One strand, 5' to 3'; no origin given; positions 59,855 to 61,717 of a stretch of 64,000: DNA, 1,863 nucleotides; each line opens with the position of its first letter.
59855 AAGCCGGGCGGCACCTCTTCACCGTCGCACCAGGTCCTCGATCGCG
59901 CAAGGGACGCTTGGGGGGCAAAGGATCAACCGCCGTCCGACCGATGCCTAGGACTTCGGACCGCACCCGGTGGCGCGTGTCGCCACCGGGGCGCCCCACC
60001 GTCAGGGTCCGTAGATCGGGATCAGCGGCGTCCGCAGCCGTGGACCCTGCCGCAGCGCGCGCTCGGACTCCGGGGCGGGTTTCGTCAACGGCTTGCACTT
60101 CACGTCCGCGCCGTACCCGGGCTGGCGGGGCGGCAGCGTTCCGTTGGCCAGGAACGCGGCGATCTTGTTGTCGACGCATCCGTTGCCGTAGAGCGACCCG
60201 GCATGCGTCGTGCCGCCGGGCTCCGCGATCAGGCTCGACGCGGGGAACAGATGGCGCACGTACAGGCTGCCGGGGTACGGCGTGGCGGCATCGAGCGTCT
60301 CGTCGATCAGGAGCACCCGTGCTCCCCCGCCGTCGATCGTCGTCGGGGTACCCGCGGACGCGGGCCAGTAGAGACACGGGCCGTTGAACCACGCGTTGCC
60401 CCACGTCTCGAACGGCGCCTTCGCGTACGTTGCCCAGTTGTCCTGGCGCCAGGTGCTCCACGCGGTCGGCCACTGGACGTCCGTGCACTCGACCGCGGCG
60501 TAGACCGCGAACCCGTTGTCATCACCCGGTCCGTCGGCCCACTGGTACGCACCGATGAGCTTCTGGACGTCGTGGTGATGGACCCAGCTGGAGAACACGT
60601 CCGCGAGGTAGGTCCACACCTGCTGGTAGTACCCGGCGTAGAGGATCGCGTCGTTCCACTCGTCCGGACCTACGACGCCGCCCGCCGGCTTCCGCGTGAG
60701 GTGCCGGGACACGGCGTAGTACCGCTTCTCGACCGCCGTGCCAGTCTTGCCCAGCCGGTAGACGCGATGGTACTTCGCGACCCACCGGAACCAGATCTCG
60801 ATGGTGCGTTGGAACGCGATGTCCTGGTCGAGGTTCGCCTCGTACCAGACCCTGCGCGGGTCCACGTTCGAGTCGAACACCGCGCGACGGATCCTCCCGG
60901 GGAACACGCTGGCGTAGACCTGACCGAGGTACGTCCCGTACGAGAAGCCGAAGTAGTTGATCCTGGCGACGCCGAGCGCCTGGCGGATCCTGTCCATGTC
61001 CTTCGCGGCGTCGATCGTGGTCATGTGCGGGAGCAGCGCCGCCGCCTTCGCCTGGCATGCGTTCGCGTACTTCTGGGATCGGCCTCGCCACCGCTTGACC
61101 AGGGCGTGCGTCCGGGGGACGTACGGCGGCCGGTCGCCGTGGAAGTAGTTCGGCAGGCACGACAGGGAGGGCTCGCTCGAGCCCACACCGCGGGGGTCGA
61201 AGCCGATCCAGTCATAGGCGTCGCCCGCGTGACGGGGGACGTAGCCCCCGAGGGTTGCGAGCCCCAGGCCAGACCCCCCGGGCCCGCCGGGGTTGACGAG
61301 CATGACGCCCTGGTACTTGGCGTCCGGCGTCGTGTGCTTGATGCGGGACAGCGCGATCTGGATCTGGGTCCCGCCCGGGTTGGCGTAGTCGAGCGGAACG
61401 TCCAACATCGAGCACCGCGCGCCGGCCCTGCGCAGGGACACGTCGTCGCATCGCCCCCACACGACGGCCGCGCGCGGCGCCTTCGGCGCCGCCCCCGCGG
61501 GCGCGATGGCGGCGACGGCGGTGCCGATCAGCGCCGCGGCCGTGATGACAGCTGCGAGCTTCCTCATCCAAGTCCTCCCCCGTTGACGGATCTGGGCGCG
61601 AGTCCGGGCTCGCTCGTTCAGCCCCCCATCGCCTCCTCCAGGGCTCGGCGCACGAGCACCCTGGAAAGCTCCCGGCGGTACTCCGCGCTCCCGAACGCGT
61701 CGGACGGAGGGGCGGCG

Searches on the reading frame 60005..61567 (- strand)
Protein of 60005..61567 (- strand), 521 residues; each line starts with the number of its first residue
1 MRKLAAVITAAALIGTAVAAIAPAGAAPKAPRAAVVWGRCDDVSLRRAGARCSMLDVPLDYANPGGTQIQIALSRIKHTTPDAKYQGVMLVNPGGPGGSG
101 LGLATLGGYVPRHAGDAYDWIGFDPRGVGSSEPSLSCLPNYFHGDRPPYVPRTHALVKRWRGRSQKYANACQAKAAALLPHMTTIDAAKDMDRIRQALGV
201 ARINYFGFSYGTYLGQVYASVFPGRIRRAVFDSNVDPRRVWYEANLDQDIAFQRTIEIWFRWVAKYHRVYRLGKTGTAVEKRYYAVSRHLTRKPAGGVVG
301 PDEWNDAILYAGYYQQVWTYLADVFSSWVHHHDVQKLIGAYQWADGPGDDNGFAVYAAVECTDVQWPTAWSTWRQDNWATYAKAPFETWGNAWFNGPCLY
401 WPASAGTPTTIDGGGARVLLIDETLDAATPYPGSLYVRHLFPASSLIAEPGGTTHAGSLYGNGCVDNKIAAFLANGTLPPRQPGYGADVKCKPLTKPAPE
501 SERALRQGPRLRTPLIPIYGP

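Call 58: search_protein_families(library=ncbifam, max_evalue=0.001, proteins=[window:60005-61567:-])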
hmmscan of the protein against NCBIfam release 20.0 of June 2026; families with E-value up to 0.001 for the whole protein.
window:60005-61567:- (521 aa): 1 family
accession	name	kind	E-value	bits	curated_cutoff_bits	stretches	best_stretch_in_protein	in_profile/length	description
TIGR01249.1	pro_imino_pep_1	equivalog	6.9e-06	25.4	259.75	1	170-231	64-125/307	prolyl aminopeptidase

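Call 82: search_protein_families(library=pfam, max_evalue=0.00001, proteins=[window:60005-61567:-])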
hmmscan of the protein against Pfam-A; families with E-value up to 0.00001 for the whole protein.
window:60005-61567:- (521 aa): 2 families
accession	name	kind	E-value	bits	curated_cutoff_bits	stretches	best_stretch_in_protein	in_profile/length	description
PF00561.26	Abhydrolase_1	-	2.7e-20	73.5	25.8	1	88-268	2-136/245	alpha/beta hydrolase fold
PF08386.16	Abhydrolase_4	-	9e-16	58.3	21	1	386-481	3-99/103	TAP-like protein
